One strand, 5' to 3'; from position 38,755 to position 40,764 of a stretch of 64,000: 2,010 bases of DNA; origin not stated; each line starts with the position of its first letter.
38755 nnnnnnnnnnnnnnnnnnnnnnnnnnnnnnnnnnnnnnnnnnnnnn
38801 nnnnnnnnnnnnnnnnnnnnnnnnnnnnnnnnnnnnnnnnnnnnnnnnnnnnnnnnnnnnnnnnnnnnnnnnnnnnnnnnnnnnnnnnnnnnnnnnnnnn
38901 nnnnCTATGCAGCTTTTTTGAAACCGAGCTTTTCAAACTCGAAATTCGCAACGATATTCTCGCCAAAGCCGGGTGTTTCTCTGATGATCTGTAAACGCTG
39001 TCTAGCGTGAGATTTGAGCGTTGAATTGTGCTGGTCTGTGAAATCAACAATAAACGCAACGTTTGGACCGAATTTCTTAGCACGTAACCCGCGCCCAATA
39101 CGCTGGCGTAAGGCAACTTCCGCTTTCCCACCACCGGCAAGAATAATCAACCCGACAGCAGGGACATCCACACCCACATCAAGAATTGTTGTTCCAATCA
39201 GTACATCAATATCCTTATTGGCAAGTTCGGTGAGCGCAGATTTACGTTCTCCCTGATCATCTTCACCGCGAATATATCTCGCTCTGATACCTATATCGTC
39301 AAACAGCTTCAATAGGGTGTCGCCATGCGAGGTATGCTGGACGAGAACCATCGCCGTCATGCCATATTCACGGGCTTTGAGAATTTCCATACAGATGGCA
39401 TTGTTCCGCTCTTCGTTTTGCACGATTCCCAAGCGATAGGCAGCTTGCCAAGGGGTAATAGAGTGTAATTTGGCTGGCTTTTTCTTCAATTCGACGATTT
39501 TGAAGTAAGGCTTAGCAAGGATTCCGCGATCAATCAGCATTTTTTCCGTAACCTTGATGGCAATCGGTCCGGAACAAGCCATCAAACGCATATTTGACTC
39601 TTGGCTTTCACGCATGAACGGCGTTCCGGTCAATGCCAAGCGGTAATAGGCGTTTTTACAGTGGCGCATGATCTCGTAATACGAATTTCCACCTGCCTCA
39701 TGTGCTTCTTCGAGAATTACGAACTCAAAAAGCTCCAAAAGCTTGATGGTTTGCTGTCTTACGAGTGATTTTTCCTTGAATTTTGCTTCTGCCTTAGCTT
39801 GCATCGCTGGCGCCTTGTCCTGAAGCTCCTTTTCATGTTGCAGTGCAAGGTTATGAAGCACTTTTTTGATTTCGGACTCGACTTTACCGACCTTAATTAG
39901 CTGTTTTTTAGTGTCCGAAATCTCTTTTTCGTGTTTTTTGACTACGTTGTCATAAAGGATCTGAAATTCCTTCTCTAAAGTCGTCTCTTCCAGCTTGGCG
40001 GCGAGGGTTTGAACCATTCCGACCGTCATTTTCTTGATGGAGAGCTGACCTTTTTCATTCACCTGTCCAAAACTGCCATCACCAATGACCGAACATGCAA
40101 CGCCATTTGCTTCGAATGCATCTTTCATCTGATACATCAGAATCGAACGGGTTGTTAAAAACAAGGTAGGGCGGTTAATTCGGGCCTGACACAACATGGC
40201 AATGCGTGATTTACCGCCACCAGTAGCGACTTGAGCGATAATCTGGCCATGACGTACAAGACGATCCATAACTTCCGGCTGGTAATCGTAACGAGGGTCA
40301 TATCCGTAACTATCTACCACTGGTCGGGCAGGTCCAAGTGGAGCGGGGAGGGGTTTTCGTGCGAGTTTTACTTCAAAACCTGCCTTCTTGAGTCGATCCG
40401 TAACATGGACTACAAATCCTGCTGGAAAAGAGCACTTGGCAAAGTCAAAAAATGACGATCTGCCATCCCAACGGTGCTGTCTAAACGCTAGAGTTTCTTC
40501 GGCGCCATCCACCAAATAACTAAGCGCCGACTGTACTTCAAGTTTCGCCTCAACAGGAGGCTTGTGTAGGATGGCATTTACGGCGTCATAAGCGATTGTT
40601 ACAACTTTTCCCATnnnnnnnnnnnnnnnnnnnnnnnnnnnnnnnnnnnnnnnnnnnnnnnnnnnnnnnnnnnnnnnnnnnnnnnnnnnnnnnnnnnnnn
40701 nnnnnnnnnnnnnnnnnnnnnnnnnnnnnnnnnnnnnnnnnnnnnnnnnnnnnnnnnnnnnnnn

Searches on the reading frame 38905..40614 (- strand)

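Call 74: search_protein_families(library=phrogs, proteins=[window:38905-40614:-], max_evalue=0.00001)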
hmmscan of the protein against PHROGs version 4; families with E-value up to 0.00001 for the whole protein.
window:38905-40614:- (569 aa): 4 families
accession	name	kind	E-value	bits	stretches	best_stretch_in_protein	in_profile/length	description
phrog_16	-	DNA, RNA and nucleotide metabolism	3.3e-113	380.8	1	1-545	65-613/986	DNA helicase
phrog_9690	-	DNA, RNA and nucleotide metabolism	2.3e-50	172.3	1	287-546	32-294/306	DNA helicase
phrog_16259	-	DNA, RNA and nucleotide metabolism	3.7e-09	37.3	1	24-171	23-184/330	DNA helicase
phrog_14619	-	DNA, RNA and nucleotide metabolism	9.3e-07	29.6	0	35-75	37-77/314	DNA helicase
